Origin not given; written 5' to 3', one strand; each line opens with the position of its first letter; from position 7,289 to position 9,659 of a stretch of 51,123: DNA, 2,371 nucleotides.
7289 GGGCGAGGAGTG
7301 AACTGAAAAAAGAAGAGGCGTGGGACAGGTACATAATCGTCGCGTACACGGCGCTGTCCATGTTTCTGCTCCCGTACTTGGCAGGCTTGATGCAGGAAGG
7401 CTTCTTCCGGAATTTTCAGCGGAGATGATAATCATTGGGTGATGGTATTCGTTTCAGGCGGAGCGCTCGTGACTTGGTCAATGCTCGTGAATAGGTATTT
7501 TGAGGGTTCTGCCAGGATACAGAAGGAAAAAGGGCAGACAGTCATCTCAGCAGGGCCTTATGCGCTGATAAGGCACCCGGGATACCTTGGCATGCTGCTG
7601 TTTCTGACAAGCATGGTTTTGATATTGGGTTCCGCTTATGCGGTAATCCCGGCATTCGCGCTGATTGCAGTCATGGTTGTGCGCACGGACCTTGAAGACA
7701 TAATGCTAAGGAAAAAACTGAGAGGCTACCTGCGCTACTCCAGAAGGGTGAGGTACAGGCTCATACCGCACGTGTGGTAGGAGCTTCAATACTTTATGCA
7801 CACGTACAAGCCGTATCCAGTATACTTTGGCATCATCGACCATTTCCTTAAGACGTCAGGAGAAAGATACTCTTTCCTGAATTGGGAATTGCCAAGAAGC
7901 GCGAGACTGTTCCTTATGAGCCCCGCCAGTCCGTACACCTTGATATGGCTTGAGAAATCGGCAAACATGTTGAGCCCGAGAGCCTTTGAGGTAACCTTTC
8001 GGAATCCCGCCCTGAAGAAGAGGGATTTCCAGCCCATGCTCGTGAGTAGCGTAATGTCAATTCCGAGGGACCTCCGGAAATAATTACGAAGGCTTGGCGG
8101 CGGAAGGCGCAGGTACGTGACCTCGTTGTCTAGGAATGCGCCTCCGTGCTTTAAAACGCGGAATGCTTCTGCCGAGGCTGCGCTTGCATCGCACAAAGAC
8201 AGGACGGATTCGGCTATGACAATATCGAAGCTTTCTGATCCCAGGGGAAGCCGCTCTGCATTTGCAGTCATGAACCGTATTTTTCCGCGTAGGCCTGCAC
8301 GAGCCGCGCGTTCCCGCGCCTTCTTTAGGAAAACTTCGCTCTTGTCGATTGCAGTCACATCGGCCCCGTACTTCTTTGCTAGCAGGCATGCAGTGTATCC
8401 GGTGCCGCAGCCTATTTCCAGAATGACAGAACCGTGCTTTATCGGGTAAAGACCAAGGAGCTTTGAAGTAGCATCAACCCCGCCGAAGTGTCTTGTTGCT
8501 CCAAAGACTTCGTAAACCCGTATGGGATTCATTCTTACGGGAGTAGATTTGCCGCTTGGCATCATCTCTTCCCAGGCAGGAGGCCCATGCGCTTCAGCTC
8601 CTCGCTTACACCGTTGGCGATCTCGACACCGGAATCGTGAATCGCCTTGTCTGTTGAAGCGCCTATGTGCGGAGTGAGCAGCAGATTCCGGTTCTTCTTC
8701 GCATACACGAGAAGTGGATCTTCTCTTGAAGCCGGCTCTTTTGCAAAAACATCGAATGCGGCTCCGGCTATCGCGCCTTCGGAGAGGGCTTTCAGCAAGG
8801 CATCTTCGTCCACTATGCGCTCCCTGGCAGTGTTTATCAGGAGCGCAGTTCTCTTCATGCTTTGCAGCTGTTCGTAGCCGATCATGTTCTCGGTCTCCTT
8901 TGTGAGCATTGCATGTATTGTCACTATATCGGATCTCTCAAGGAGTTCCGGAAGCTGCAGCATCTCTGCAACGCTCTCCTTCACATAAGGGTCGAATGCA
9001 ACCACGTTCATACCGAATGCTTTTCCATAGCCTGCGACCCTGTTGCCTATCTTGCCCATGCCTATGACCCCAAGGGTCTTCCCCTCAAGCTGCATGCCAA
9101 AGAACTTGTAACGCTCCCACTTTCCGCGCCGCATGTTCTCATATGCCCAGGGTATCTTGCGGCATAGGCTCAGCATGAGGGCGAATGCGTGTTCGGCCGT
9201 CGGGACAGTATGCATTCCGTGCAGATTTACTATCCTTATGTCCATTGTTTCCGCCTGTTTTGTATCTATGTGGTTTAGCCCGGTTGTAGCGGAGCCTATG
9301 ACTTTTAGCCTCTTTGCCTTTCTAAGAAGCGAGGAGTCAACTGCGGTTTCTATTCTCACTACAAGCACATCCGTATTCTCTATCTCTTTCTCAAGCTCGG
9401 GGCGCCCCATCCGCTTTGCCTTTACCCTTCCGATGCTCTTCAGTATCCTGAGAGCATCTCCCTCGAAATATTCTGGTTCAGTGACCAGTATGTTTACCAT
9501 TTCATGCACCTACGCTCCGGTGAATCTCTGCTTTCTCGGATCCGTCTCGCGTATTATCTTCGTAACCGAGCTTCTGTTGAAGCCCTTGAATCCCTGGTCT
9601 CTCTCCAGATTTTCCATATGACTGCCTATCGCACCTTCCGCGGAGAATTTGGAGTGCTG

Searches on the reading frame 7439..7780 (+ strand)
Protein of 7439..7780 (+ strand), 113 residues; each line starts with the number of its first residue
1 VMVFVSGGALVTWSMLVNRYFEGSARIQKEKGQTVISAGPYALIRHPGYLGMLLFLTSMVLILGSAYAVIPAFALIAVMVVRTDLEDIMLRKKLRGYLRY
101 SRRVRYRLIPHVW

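Call 36: search_protein_families(library=pfam, proteins=[window:7439-7780:+], max_evalue=0.001)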
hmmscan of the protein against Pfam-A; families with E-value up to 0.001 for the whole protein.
window:7439-7780:+ (113 aa): 3 families
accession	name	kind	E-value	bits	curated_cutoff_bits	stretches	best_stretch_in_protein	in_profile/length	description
PF04140.19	ICMT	-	1.4e-09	38.6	24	1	3-90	4-93/95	Isoprenylcysteine carboxyl methyltransferase (ICMT) family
PF04191.18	PEMT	-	1.6e-08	35.3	25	1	2-92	8-100/105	Phospholipid methyltransferase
PF01222.22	ERG4_ERG24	-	2.8e-05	23.5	27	1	26-113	342-432/432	Ergosterol biosynthesis ERG4/ERG24 family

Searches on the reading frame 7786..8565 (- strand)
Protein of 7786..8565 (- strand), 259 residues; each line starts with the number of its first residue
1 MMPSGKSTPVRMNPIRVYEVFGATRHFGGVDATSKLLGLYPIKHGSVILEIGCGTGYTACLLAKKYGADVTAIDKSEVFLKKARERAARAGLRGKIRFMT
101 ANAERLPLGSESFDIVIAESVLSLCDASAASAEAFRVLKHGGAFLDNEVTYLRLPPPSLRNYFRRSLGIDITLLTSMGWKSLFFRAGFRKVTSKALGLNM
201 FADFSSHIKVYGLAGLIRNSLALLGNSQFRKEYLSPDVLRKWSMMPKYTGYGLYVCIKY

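Call 36: search_protein_families(library=pfam, proteins=[window:7786-8565:-], max_evalue=0.001)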
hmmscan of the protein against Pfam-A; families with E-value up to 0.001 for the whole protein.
window:7786-8565:- (259 aa): 12 families
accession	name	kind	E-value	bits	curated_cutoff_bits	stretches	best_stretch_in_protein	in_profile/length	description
PF08241.18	Methyltransf_11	-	2.6e-23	82.9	21.2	1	49-144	1-93/95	Methyltransferase domain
PF13649.12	Methyltransf_25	-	5.9e-23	81.8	27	1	48-142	1-97/97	Methyltransferase domain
PF13847.12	Methyltransf_31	-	6e-19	68.6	27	1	43-147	2-110/145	Methyltransferase domain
PF01209.24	Ubie_methyltran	-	5.1e-15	55.9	20.1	1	42-150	45-155/233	ubiE/COQ5 methyltransferase family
PF08242.18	Methyltransf_12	-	8.4e-14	52.5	30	1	49-143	1-97/98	Methyltransferase domain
PF02353.26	CMAS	-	2.3e-06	27.6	27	1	41-117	59-132/273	Mycolic acid cyclopropane synthetase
PF05175.20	MTS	-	2.5e-06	27.7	23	1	29-117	15-103/170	Methyltransferase small domain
PF13489.12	Methyltransf_23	-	6.4e-06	26.4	27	1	42-191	20-162/164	Methyltransferase domain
PF01135.25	PCMT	-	1.4e-05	25.4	20.3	1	37-93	66-124/210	Protein-L-isoaspartate(D-aspartate) O-methyltransferase (PCMT)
PF01170.24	UPF0020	-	1.6e-05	25.1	22.3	1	66-118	75-127/197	RMKL-like, methyltransferase domain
PF13679.12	Methyltransf_32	-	1.9e-05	25.1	27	1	46-118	27-107/143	Methyltransferase domain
PF08003.17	Methyltransf_9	-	0.00068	19.1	23.8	1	44-122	115-192/315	Protein of unknown function (DUF1698)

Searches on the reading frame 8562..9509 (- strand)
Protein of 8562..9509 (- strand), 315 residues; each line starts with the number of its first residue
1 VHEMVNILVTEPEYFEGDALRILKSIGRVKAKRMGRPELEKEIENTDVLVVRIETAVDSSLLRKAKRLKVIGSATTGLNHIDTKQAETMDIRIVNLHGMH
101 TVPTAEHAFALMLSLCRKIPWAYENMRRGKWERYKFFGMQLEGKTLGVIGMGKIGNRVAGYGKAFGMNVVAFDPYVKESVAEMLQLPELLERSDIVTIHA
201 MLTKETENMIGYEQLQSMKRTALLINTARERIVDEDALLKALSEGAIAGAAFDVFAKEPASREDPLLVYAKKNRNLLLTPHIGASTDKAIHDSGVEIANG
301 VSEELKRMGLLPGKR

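Call 36: search_protein_families(library=pfam, proteins=[window:8562-9509:-], max_evalue=0.001)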
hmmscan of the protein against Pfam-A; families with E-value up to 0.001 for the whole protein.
window:8562-9509:- (315 aa): 2 families
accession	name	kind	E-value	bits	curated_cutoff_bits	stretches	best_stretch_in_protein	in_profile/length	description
PF02826.25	2-Hacid_dh_C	-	1.5e-58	197.6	25.1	1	109-283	1-178/178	D-isomer specific 2-hydroxyacid dehydrogenase, NAD binding domain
PF00389.36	2-Hacid_dh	-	4.3e-19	68.9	24.6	1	20-301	12-120/134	D-isomer specific 2-hydroxyacid dehydrogenase, catalytic domain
